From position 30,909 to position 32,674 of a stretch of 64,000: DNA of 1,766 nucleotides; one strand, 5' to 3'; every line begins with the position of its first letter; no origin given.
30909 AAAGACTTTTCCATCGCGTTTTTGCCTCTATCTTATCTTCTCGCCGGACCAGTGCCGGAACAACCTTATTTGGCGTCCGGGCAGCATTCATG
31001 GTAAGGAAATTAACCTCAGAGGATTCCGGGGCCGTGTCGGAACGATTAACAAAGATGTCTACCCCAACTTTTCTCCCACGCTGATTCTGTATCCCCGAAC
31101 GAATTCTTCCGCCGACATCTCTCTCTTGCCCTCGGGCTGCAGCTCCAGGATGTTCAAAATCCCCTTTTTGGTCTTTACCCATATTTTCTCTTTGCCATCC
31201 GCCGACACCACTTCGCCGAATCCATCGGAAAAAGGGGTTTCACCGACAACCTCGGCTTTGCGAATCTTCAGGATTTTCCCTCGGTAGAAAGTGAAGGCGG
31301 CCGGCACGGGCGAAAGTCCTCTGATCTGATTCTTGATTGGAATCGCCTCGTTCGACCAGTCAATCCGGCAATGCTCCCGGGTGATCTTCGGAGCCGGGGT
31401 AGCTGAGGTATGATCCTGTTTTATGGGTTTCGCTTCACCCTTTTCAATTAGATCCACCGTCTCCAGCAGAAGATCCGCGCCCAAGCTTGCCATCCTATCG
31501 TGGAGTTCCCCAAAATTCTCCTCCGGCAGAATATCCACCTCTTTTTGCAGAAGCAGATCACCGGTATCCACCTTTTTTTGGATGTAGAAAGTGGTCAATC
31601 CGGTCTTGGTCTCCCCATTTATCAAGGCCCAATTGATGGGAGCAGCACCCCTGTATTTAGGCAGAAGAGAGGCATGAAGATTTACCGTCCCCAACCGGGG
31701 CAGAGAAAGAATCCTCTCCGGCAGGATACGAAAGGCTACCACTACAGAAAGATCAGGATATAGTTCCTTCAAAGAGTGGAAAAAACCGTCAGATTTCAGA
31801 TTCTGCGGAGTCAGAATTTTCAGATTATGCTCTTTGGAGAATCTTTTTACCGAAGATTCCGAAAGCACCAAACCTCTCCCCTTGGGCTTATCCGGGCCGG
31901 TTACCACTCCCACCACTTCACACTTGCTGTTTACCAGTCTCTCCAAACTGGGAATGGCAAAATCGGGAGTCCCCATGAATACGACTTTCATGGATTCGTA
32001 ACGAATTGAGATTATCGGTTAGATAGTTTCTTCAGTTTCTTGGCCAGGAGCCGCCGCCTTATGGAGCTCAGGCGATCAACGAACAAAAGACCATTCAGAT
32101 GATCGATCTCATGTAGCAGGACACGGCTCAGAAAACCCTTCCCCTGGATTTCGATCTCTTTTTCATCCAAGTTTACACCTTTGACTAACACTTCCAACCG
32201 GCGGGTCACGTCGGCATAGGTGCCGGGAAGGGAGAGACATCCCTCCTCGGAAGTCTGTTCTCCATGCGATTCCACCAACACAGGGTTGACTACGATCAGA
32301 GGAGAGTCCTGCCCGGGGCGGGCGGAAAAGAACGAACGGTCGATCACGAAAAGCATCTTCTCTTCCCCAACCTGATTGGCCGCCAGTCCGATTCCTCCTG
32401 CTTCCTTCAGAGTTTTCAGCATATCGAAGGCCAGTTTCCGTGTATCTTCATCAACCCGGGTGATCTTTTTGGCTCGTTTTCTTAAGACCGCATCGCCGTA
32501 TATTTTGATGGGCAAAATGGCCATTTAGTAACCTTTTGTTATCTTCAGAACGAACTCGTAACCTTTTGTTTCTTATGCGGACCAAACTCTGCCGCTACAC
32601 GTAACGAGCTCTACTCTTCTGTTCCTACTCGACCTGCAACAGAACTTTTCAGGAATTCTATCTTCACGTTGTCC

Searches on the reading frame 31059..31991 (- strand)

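Call 57: search_protein_families(library=pfam, proteins=[window:31059-31991:-], max_evalue=0.00001)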
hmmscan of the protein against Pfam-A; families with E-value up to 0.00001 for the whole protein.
window:31059-31991:- (310 aa): 2 families
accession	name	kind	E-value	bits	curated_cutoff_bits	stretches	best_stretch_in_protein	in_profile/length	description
PF00551.24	Formyl_trans_N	-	1.3e-38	133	26.1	1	1-178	1-180/181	Formyl transferase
PF02911.23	Formyl_trans_C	-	3.3e-26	91.8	21.1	1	202-302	1-100/100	Formyl transferase, C-terminal domain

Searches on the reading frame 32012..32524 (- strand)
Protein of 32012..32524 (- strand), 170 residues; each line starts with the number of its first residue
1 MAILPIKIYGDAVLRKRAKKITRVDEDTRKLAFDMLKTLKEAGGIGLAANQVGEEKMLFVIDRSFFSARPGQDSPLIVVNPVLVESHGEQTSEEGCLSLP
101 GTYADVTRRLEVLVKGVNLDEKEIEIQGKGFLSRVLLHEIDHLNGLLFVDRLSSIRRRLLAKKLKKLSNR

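Call 57: search_protein_families(library=pfam, proteins=[window:32012-32524:-], max_evalue=0.00001)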
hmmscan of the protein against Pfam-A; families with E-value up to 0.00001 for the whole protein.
window:32012-32524:- (170 aa): 1 family
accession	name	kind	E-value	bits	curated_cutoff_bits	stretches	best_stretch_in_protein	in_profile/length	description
PF01327.26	Pep_deformylase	-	1.1e-45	155.4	22.8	1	4-157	2-155/156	Polypeptide deformylase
